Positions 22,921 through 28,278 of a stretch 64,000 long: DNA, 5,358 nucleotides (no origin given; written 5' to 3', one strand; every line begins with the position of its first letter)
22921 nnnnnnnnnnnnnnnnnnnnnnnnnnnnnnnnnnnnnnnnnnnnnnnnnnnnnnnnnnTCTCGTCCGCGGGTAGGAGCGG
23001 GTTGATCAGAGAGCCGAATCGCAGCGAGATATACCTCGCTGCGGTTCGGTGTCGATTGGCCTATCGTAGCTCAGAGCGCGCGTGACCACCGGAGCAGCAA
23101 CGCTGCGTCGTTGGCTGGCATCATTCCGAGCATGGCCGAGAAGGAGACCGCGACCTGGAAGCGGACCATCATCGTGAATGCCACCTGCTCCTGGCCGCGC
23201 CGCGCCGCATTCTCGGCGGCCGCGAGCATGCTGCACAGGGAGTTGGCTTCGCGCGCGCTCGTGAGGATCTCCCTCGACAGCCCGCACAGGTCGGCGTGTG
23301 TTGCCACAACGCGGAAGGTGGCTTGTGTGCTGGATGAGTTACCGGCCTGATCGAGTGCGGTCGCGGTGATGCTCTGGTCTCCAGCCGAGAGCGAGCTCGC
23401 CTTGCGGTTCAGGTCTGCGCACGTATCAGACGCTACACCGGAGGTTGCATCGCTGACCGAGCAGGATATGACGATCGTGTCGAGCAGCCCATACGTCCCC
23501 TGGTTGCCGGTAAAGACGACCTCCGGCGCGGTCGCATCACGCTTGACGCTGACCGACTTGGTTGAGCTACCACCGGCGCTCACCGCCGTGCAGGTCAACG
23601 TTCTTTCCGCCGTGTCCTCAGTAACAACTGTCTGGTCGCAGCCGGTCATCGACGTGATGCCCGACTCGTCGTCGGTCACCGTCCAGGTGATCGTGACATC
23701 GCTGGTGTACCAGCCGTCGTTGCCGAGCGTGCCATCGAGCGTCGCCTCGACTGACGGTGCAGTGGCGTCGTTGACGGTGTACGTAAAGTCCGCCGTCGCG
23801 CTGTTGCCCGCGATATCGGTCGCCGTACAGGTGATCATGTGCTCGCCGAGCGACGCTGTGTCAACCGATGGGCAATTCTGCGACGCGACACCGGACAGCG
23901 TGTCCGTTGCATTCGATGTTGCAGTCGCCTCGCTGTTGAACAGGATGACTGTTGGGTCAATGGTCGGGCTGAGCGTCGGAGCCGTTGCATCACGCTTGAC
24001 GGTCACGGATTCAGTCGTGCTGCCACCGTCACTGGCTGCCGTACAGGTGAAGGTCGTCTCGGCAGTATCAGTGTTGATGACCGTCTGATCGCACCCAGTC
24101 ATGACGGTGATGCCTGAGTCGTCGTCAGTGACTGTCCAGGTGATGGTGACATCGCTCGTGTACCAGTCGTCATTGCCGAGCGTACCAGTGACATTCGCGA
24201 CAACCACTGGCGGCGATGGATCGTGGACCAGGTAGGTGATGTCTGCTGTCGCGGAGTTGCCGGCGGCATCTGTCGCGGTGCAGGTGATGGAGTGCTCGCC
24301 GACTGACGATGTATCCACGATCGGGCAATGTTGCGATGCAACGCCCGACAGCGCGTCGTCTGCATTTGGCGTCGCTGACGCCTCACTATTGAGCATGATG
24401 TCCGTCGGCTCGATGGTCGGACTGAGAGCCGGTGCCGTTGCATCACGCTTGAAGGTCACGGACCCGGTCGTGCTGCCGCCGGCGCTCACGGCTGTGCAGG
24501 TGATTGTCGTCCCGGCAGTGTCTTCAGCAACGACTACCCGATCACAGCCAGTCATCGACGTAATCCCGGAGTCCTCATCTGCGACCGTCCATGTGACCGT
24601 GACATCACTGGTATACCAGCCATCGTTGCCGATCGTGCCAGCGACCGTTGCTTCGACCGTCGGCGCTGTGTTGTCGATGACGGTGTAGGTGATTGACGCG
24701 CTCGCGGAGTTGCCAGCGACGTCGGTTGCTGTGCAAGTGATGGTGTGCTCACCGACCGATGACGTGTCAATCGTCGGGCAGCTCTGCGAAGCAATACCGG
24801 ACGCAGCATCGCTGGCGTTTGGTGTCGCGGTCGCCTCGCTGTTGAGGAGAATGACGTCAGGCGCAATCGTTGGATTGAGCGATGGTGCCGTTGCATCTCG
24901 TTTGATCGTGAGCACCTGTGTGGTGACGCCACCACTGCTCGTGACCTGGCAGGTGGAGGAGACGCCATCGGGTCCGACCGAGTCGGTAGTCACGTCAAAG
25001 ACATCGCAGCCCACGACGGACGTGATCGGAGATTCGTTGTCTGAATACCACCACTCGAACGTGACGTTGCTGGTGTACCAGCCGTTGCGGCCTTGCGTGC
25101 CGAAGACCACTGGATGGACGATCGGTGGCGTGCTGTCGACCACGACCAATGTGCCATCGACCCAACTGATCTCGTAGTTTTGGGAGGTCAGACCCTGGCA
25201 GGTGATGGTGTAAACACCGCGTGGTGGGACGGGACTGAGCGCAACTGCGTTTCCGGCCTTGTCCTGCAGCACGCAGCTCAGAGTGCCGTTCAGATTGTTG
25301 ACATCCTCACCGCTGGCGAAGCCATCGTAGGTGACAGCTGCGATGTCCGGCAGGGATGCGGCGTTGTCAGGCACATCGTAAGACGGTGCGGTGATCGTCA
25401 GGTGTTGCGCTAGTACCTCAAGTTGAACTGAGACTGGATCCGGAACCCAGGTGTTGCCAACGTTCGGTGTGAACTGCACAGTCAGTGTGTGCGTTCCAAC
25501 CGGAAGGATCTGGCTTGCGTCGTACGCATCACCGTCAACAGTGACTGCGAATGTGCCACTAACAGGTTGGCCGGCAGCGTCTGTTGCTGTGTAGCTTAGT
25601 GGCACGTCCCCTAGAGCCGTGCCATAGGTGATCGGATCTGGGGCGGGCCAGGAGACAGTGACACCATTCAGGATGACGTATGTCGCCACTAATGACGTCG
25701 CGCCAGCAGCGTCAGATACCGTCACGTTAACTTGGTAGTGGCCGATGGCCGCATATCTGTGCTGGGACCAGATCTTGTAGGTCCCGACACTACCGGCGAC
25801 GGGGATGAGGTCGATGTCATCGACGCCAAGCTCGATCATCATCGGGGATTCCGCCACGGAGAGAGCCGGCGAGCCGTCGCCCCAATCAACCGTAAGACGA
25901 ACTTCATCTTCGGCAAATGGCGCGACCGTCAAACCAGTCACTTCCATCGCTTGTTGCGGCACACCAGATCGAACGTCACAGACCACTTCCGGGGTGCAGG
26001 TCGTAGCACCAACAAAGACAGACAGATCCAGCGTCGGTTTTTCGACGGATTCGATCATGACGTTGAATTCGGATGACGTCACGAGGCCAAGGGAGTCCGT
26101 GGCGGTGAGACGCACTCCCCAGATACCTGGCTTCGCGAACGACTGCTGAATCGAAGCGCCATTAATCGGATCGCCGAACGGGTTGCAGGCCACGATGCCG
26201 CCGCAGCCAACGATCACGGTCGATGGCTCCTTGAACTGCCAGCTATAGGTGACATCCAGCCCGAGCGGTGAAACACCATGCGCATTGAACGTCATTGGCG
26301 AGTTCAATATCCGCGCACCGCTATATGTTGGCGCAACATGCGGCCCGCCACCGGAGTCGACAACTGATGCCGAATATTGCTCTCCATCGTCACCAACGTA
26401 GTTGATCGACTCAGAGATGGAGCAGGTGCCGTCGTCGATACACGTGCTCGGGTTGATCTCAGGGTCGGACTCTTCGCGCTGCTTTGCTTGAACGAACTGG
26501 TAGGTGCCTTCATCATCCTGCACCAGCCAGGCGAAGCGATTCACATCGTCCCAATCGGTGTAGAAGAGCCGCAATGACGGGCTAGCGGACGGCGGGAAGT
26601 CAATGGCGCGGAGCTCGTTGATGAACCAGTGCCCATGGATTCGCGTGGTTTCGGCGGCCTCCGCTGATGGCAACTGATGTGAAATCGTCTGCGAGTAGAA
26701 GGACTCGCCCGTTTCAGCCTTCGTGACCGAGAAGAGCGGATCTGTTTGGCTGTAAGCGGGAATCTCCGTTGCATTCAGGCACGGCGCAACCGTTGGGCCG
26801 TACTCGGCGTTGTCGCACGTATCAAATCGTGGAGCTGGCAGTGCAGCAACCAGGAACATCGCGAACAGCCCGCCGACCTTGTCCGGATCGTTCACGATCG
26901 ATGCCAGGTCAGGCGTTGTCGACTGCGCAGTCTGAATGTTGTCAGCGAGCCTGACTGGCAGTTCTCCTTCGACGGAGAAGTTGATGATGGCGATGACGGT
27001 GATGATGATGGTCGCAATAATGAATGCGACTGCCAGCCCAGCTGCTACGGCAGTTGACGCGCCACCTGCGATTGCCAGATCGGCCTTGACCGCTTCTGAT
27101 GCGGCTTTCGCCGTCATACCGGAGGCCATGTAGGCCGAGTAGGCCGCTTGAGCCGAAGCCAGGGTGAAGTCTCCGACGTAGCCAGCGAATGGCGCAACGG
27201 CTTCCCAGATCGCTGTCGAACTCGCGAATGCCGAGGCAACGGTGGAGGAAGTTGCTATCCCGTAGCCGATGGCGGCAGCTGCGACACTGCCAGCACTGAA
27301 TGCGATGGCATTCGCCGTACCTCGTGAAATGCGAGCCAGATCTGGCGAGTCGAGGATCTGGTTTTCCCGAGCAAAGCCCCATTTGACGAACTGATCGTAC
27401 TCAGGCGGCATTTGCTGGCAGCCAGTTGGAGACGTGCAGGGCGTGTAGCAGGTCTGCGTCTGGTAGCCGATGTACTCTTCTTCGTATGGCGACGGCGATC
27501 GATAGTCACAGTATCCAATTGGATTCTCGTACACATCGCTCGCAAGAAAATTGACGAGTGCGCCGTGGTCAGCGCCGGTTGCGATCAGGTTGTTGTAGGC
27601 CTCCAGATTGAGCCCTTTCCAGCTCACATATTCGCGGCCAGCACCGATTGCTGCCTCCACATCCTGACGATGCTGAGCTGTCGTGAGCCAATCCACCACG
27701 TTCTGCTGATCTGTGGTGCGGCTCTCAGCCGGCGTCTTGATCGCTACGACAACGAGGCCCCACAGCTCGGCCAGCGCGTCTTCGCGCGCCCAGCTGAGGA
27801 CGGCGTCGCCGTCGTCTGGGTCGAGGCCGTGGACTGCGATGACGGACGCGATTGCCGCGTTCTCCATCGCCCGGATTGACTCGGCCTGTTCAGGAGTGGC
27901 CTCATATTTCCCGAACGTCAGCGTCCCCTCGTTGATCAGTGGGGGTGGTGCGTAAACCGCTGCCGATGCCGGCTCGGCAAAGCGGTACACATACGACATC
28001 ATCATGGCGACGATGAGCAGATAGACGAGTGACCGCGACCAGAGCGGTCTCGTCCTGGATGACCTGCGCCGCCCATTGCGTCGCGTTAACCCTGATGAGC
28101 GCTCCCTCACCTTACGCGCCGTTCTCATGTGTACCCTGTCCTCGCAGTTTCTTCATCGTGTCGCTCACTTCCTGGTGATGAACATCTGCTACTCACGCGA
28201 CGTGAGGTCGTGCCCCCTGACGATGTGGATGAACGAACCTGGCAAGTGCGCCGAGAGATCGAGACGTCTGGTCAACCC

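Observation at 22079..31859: A ~9.7 kb block (LAL regulator, giant surface protein, lipoprotein) separates an AAA+ ATPase gene from its presumed VWA partner gene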

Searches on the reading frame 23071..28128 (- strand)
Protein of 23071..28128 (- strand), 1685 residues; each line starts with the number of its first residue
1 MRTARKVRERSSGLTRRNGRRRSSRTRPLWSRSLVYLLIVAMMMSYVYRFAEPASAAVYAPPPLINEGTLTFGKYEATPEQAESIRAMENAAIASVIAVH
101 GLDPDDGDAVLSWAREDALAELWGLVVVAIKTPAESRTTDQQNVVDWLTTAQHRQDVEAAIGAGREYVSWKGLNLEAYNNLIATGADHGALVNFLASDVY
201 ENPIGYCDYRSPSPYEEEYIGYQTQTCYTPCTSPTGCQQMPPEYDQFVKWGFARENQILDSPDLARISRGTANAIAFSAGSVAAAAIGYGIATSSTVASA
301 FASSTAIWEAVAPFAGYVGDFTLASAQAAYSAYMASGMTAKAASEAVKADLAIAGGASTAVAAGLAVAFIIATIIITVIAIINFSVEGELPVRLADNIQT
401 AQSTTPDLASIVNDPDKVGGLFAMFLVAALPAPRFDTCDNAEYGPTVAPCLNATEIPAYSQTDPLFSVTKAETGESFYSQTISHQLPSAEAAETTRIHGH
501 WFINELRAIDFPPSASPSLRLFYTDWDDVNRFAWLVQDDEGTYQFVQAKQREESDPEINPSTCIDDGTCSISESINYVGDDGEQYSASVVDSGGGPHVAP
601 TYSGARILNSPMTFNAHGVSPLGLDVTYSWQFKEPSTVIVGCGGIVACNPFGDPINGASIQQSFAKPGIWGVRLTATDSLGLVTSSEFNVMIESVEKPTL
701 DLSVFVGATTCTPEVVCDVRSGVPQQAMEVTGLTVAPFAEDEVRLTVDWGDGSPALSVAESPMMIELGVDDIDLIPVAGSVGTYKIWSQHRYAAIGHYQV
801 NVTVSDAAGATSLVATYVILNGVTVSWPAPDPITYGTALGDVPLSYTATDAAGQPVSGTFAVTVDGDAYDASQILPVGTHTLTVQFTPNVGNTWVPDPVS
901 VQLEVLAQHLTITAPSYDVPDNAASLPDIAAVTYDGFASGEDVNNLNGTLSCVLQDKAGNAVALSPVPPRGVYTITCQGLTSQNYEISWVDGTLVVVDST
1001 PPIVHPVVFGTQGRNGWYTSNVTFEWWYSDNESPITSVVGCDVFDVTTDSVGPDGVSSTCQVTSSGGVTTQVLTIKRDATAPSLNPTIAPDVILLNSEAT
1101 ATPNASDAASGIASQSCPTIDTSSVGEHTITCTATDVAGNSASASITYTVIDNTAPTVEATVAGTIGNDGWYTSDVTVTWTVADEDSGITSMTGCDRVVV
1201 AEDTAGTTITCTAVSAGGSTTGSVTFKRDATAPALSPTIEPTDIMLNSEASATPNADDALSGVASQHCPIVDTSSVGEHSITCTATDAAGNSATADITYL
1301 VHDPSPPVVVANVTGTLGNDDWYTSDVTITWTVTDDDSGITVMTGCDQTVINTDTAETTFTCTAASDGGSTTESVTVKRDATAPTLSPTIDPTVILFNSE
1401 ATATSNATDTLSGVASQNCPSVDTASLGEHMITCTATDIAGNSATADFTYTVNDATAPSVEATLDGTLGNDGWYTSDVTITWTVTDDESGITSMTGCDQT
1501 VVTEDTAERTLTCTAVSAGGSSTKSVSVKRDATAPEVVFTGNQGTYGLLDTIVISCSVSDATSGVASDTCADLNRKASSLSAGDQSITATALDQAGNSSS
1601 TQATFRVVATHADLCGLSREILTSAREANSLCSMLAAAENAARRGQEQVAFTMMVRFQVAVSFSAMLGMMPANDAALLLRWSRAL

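Call 3: search_protein_families(library=pfam, proteins=[window:23071-28128:-], max_evalue=0.01)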
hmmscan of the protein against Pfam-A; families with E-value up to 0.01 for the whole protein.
window:23071-28128:- (1685 aa): 9 families
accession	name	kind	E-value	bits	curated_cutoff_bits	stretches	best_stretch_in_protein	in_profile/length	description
PF02494.22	HYR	-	5.7e-12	46.3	21.7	0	1398-1452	29-81/81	HYR domain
PF19077.6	Big_13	-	3.7e-09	37.4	27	0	1100-1152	51-101/102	Bacterial Ig-like domain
PF00801.26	PKD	-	4.9e-09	36.5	23.5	2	608-686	13-75/80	PKD domain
PF18676.6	MBG_2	-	1.7e-07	32.1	25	1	931-994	20-71/72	MBG domain (YGX type)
PF16403.11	Bact_surface_Ig-like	-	2.1e-07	31.3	27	0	1268-1295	39-65/71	Bacterial surface protein, Ig-like domain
PF18911.6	PKD_4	-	0.00013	22.3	27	0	789-816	53-80/85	PKD domain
PF13750.12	Big_3_3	-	0.001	19.2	27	0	1122-1192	11-84/157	Bacterial Ig-like domain (group 3)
PF23033.1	DUF7034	-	0.0016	19.1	27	0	1090-1149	12-67/119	Domain of unknown function (DUF7034)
PF20164.4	GspA_SrpA_N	-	0.0058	17.5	27.4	0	1118-1151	77-112/117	GspA/SrpA SigLec-like domain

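Call 4: search_protein_families(library=ncbifam, proteins=[window:23071-28128:-], max_evalue=0.01)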
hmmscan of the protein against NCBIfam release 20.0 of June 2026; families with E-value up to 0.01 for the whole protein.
window:23071-28128:- (1685 aa): 3 families
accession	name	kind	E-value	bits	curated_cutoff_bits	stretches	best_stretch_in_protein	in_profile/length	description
NF033707.1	T9SS_sortase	equivalog_domain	2.1e-09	35.6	420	0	1124-1160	962-998/1095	type IX secretion system sortase PorU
NF047446.1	barrel_OmpL47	domain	8.8e-09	35.7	40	0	1120-1148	37-66/68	OmpL47-type beta-barrel domain-containing protein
NF047441.1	Lepto_OmpL47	equivalog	0.0015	18.2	250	0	1123-1190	110-180/336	multi-beta-barrel domain surface protein OmpL47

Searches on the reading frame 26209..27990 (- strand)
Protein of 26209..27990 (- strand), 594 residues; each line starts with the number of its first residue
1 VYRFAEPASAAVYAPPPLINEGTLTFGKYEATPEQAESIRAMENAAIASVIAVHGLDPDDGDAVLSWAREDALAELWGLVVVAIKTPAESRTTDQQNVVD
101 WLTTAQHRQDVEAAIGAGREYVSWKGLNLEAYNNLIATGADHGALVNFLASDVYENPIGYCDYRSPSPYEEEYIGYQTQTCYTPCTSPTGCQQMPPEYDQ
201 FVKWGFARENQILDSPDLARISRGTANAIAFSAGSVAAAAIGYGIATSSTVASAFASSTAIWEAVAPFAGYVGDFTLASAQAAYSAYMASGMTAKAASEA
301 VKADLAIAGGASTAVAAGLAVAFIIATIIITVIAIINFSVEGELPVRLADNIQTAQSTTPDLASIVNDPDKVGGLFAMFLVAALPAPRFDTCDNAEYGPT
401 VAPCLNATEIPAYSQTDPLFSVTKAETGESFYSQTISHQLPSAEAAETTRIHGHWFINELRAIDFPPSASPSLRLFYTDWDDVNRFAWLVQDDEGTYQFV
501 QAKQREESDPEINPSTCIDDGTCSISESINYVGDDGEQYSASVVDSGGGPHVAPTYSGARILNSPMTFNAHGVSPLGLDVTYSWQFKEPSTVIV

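Call 87: search_protein_representatives(protein=window:26209-27990:-)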
Query: 594 residues. Proteins with E-value up to 0.001 (for the whole library): 452; up to 1e-10: 323; up to 1e-30: 164. The best 150 are listed.
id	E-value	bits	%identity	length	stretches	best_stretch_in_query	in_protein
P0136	7.7e-138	477.3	44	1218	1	10-590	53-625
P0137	1.2e-123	430.4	45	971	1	23-593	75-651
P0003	5.6e-112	391.9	41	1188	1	5-589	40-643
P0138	1.7e-97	344.1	43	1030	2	308-591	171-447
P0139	1.7e-90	321.0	40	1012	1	20-588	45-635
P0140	2.0e-83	297.6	39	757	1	20-550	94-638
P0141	9.4e-83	295.4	37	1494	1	15-576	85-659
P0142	3.5e-78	280.3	42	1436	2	156-590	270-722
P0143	8.2e-77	275.8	41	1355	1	12-555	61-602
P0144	5.0e-76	273.2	40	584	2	30-262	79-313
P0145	6.1e-76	272.9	39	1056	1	26-556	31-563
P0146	7.3e-75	269.4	39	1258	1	14-559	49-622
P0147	1.4e-74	268.4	38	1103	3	304-591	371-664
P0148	2.6e-74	267.5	40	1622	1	14-588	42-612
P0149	6.4e-74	266.3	40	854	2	12-261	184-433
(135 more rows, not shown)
